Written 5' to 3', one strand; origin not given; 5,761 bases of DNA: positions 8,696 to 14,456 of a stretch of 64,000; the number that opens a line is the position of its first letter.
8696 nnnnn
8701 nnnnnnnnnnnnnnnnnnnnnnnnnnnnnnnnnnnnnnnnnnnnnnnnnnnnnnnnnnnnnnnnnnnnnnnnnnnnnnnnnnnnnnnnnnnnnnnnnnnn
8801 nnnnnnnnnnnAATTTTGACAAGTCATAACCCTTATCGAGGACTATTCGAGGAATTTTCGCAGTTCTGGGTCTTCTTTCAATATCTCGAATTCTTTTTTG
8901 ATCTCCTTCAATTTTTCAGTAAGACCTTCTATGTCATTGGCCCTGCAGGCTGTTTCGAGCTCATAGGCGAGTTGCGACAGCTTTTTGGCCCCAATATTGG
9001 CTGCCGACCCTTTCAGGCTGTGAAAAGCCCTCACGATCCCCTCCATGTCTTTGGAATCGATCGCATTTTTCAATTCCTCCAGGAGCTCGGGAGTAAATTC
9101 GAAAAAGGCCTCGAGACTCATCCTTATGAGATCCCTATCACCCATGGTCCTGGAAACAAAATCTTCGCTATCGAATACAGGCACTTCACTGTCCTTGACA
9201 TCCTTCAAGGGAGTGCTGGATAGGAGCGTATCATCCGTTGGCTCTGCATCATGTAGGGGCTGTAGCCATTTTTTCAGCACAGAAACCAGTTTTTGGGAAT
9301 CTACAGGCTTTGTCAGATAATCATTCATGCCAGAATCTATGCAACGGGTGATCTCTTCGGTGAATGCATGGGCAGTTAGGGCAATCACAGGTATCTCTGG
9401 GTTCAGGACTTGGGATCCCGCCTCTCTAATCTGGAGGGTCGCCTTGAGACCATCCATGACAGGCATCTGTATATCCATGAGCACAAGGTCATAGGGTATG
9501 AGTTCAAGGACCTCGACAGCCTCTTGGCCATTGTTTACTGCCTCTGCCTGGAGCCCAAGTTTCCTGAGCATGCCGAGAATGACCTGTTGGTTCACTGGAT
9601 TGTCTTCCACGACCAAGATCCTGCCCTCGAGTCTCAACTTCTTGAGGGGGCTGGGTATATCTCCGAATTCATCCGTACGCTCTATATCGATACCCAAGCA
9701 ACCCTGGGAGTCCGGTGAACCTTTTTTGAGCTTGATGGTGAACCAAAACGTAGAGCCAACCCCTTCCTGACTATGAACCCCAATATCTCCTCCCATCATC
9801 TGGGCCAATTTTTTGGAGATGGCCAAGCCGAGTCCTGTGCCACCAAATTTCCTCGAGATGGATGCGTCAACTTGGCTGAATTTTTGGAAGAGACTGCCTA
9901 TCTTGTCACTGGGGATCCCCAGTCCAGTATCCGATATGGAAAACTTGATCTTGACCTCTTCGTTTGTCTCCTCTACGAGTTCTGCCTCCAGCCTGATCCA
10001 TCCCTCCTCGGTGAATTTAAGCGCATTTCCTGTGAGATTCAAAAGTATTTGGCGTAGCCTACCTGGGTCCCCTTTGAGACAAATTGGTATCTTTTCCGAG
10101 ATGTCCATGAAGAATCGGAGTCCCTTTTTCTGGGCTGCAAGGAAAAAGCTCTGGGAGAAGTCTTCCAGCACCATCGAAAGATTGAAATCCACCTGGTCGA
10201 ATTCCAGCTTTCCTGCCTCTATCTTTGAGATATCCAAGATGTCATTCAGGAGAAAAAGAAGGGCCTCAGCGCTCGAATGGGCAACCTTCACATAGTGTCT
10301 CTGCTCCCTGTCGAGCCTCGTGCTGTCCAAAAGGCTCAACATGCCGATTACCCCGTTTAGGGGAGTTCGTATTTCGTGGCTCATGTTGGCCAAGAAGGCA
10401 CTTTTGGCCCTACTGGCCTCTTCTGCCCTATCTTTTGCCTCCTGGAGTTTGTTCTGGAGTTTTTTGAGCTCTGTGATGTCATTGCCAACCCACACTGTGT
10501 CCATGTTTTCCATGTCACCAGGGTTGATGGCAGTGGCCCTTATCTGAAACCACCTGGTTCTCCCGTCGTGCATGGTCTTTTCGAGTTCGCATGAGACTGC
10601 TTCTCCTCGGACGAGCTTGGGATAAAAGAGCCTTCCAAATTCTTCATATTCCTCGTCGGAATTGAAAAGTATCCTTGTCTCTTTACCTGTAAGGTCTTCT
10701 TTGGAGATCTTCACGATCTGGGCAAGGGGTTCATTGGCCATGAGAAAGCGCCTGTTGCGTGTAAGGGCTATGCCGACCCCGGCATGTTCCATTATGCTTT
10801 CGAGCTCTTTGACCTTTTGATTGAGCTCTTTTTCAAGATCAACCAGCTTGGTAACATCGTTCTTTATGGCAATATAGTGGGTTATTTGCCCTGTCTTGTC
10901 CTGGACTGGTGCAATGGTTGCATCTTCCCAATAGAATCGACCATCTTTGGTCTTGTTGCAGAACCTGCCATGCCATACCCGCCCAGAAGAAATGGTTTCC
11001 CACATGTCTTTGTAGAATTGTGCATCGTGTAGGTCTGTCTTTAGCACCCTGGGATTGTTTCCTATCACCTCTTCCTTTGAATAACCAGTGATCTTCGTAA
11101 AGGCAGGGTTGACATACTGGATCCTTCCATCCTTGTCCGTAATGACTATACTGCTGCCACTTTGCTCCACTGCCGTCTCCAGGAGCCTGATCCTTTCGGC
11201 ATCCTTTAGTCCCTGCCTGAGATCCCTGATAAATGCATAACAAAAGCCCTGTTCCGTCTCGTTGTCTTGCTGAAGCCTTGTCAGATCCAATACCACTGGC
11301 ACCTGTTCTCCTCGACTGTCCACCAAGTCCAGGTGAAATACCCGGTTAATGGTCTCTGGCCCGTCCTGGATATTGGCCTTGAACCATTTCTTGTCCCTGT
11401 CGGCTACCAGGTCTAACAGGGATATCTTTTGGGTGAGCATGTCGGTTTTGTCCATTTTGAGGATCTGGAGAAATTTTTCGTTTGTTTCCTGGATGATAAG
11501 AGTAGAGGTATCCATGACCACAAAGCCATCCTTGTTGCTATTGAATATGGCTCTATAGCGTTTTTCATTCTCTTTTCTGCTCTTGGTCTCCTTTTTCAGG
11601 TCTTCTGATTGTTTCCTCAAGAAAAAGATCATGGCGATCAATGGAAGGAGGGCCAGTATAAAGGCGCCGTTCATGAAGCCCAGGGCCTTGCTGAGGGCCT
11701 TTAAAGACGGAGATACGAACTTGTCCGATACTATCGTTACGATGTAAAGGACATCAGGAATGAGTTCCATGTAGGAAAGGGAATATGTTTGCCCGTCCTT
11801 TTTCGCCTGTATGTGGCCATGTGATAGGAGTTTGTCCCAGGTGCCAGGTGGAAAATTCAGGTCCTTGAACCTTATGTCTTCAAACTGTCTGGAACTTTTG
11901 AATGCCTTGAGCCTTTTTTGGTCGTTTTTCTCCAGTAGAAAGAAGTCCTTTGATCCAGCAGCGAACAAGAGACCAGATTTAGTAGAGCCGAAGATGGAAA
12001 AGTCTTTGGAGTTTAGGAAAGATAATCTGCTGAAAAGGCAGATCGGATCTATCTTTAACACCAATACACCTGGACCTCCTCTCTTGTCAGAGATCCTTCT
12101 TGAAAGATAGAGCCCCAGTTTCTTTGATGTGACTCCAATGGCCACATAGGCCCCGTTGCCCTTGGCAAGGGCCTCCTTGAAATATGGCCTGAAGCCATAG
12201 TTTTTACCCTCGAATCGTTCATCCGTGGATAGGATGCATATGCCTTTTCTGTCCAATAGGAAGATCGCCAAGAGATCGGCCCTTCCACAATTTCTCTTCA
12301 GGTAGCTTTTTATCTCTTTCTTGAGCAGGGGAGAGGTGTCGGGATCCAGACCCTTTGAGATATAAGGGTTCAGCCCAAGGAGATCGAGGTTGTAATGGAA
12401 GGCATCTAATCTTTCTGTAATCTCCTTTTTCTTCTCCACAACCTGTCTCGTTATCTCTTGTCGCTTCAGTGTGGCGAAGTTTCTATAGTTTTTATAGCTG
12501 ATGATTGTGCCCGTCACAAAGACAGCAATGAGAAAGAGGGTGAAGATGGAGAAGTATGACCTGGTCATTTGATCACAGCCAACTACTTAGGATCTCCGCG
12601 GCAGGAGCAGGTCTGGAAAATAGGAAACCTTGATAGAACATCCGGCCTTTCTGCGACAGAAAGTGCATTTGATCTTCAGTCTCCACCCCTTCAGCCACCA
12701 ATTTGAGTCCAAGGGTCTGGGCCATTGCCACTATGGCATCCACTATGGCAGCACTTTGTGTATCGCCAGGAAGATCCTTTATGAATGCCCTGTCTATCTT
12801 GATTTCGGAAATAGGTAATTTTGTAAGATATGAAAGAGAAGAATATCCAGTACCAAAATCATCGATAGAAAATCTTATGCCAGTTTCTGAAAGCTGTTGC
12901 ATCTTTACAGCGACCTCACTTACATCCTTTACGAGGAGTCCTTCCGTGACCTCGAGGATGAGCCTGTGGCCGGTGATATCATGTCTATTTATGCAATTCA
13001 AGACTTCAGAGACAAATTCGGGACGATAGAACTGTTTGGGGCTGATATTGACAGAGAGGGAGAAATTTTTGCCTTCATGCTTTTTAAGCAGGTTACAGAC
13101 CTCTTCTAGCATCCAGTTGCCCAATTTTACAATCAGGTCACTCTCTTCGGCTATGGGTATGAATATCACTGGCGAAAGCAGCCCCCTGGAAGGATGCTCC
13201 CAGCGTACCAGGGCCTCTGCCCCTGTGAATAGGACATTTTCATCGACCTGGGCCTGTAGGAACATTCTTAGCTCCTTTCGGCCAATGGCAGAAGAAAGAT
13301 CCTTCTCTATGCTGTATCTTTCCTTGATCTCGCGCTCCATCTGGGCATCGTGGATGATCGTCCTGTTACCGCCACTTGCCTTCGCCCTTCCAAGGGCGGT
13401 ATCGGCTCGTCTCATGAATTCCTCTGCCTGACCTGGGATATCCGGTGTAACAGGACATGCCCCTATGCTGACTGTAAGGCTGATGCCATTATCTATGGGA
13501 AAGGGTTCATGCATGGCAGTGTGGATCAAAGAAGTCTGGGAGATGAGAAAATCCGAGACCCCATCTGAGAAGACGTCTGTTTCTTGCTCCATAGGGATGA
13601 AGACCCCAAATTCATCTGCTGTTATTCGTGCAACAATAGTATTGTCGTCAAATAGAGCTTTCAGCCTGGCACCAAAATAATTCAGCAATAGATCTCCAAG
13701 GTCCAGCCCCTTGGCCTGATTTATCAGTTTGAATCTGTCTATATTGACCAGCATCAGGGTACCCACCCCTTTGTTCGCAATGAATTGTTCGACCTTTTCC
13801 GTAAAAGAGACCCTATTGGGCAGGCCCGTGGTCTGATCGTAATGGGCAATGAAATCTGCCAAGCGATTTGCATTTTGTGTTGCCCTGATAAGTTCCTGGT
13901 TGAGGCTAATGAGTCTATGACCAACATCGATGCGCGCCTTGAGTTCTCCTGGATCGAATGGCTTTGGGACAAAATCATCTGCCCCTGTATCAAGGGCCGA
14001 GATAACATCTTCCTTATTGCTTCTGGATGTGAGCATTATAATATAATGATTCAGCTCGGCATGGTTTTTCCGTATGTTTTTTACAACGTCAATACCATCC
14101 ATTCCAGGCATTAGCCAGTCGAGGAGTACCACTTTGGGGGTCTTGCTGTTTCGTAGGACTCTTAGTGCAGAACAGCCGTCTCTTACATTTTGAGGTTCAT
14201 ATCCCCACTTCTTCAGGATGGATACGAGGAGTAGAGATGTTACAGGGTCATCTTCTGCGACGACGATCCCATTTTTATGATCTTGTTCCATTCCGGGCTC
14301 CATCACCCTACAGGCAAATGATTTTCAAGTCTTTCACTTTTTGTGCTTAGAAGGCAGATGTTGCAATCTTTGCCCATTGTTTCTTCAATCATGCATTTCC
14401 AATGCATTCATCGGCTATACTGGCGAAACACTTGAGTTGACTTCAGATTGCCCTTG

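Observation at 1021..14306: Seven-gene operon coupling a phosphorelay and a c-di-GMP phosphodiesterase to an atypical synthase-dependent exopolysaccharide machine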

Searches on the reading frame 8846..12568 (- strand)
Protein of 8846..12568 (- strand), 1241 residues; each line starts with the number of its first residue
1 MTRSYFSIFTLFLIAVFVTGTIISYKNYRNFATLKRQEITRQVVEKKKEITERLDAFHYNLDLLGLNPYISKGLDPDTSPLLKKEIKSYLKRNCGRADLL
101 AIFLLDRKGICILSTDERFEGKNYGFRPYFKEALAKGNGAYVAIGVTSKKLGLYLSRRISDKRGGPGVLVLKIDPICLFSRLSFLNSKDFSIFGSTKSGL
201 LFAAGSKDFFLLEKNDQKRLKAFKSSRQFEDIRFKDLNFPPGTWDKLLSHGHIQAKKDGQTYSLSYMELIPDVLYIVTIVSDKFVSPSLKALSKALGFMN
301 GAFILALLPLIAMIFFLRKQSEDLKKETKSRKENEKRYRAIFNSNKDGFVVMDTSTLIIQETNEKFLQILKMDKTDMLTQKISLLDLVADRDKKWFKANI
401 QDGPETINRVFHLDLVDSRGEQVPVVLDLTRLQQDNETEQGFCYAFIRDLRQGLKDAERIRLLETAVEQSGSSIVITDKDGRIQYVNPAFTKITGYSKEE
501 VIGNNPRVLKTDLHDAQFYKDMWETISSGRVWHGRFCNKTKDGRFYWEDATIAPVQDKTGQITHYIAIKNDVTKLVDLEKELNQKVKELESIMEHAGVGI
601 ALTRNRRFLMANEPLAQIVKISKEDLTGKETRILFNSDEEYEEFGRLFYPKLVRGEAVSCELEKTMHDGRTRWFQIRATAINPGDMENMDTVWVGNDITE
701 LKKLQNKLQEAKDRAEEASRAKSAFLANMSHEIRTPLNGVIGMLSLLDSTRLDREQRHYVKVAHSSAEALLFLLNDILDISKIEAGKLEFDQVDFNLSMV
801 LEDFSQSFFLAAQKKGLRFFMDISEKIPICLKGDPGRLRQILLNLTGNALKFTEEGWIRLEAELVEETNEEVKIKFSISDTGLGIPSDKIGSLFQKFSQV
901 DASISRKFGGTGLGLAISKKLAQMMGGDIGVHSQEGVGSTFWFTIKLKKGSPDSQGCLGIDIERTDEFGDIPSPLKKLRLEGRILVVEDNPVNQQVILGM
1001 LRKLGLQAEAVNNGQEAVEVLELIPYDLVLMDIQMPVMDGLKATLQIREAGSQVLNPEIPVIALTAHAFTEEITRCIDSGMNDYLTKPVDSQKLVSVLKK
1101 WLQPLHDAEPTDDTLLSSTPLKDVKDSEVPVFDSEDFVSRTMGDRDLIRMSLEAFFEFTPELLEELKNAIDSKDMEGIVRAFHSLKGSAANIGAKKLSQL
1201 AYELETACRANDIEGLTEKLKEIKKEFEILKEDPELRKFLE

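Call 3: search_protein_families(library=pfam, proteins=[window:8846-12568:-], max_evalue=0.01)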
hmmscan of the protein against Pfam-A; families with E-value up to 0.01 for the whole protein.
window:8846-12568:- (1241 aa): 11 families
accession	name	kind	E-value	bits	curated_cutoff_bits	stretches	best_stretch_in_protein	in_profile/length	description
PF13426.13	PAS_9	-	3.3e-36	124.1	27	3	473-574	3-103/103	PAS domain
PF00989.32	PAS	-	8e-30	103.6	22.6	2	463-572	3-113/113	PAS fold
PF02518.31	HATPase_c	-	5.5e-28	98.1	26.4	1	833-948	1-110/111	Histidine kinase-, DNA gyrase B-, and HSP90-like ATPase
PF00072.30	Response_reg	-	2.9e-27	95.4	30.2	1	984-1098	1-110/111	Response regulator receiver domain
PF00512.31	HisKA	-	4.8e-21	75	26.9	1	721-786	1-66/66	His Kinase A (phospho-acceptor) domain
PF13188.13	PAS_8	-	1.3e-18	66.6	21.8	2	462-507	2-44/65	PAS domain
PF08448.16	PAS_4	-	1.5e-18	67.5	23.1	2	467-575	1-108/110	PAS fold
PF01627.28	Hpt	-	4e-18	65.9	24.6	1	1152-1231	3-82/84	Hpt domain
PF08447.18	PAS_3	-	4.8e-16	59.2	25.6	1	485-568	3-88/89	PAS fold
PF02743.24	dCache_1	-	3.3e-10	40.4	45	1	47-175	19-152/240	Cache domain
PF18095.7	PAS_12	-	0.0027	17.7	22.6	0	468-543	54-126/153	UPF0242 C-terminal PAS-like domain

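Call 4: search_protein_families(library=ncbifam, proteins=[window:8846-12568:-], max_evalue=0.01)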
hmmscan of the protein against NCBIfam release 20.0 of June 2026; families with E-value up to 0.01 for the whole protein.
window:8846-12568:- (1241 aa): 167 families (the best 25 are shown)
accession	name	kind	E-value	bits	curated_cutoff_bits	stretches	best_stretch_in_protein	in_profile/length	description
NF008318.0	PRK11107.1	equivalog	5.4e-136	454.9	890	2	705-949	275-520/920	two-component sensor histidine kinase BarA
TIGR02956.1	TMAO_torS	equivalog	4.8e-129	432.1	676.5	1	709-1227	451-957/967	TMAO reductase system sensor histidine kinase/response regulator TorS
NF008302.0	PRK11091.1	equivalog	7.6e-109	365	838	1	569-1228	137-763/779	aerobic respiration two-component sensor histidine kinase ArcB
NF011874.0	PRK15347.1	equivalog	3.7e-103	346.2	852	2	705-950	381-617/921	two component system sensor kinase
NF045901.1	HisKinLetSLeg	equivalog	2.4e-94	317.1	1650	2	707-949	278-520/906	two-component system sensor histidine kinase LetS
NF041947.1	LuxQ_Vibrio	equivalog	9.8e-94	314.8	1200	1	691-1101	441-838/843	quorum-sensing autoinducer 2 sensor kinase/phosphatase LuxQ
NF008099.0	PRK10841.1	equivalog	5.8e-89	299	920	2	697-947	445-690/949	two-component system sensor histidine kinase RcsC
NF038297.2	hybrid_HK_HrmK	equivalog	4.6e-81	273.3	725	1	697-1101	210-607/607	hybrid histidine kinase/response regulator HrmK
NF008543.0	PRK11466.1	equivalog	2.5e-79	267.2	982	1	697-1208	419-885/914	TMAO reductase system sensor histidine kinase/response regulator TorS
NF047874.1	MASE3_PAS_HK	subfamily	5.7e-69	233.5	560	2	567-948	245-626/655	MASE3 domain-containing sensor histidine kinase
NF046044.1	PnpS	equivalog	3.3e-65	220.6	400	2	577-945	45-389/390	two-component system histidine kinase PnpS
NF007420.1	PRK09959.1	equivalog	1.7e-61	208.1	1995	1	695-1219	685-1173/1197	acid-sensing system histidine kinase EvgS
NF033092.0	HK_WalK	equivalog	1e-54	186.1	725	1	582-945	253-592/594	cell wall metabolism sensor histidine kinase WalK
NF047465.1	hybrid_HK_LvrA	exception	6.3e-51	173.3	1200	1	700-1096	180-578/819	hybrid histidine kinase/response regulator LvrA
NF041832.1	near_NosP_CTERM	subfamily_domain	2.7e-50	171.5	400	1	716-1100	1-368/370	NahK/ErcS family hybrid sensor histidine kinase/response regulator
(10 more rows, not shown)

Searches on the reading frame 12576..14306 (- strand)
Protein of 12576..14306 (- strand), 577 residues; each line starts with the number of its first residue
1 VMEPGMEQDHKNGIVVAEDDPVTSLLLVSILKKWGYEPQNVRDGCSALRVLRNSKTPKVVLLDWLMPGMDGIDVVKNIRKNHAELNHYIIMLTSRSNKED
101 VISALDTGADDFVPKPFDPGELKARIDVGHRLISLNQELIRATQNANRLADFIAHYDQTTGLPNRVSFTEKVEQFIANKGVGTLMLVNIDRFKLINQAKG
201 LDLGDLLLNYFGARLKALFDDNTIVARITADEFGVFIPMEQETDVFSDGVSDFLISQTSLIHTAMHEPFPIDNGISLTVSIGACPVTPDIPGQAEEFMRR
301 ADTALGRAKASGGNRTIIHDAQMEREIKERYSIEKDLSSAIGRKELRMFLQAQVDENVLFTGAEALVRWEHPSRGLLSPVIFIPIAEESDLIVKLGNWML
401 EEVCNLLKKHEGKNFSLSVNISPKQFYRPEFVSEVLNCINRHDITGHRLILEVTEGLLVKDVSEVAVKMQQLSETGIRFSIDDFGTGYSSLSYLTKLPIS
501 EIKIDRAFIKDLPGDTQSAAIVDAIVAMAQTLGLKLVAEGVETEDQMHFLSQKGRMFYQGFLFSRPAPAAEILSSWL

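Call 3: search_protein_families(library=pfam, proteins=[window:12576-14306:-], max_evalue=0.01)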
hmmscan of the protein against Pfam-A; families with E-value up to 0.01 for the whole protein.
window:12576-14306:- (577 aa): 3 families
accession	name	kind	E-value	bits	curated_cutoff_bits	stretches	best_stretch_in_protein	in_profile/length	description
PF00563.25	EAL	-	9.7e-67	225.2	31.3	1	335-566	2-236/236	EAL domain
PF00990.26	GGDEF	-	8.2e-26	91.1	23.8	1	154-315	1-161/161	Diguanylate cyclase, GGDEF domain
PF00072.30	Response_reg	-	1.5e-25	89.9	30.2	1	14-126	1-110/111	Response regulator receiver domain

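Call 4: search_protein_families(library=ncbifam, proteins=[window:12576-14306:-], max_evalue=0.01)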
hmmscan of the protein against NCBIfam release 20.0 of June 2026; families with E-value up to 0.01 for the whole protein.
window:12576-14306:- (577 aa): 120 families (the best 25 are shown)
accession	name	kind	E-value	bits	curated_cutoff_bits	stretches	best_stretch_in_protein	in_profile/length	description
NF045675.1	PhdiestaseDibA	equivalog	1.3e-101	340.9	980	1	141-572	190-621/623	phosphodiesterase DibA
NF053781.1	cdiGMPphdstlr2612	equivalog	4.1e-90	303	1600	1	153-574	839-1263/1268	Tlr1612 family c-di-GMP phosphodiesterase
NF052458.1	PhdiestGepA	equivalog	8.4e-87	292.2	1200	1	155-571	426-836/840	phosphodiesterase GepA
NF008467.0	PRK11359.1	equivalog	7.8e-84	282.1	857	1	126-576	352-791/800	oxygen-sensing cyclic-di-GMP phosphodiesterase DosP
NF007474.0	PRK10060.1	equivalog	2.4e-81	273.9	782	1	145-576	229-653/663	cyclic di-GMP phosphodiesterase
NF008807.1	PRK11829.1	equivalog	1.1e-72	245.1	733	1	136-574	227-660/670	biofilm formation regulator HmsP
NF007839.0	PRK10551.1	equivalog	1.7e-50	172.1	461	1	330-573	261-507/518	cyclic di-GMP phosphodiesterase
NF052596.1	RR_EAL_PvrR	equivalog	1.9e-50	171.7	580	2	325-571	134-384/398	response regulator cyclic di-GMP phosphodiesterase PvrR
NF007298.0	PRK09776.1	equivalog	9.9e-44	149.5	1135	1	152-574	682-1104/1111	diguanylate cyclase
NF045673.1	c-di-GMPRcptLapD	equivalog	3.3e-38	131.4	1020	1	145-568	228-646/647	cyclic di-GMP receptor LapD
NF007135.0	PRK09581.1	equivalog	2.7e-37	128.7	474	2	14-145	5-135/457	PleD family two-component system response regulator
NF008281.1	PRK11059.1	equivalog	9.8e-35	119.9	663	1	134-568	198-631/633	RNase E specificity factor CsrD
NF052265.1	EAL_dom_RimA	equivalog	1.2e-29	103.3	430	1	414-567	80-234/248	S6 modification regulatory phosphodiesterase RimA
NF047654.1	DiguCycDgcRLepto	equivalog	1e-28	100.1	500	1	11-317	2-294/295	diguanylate cyclase DgcR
NF040689.1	MtrAB_MtrA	equivalog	1.8e-28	99.4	300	1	14-132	1-115/219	MtrAB system response regulator MtrA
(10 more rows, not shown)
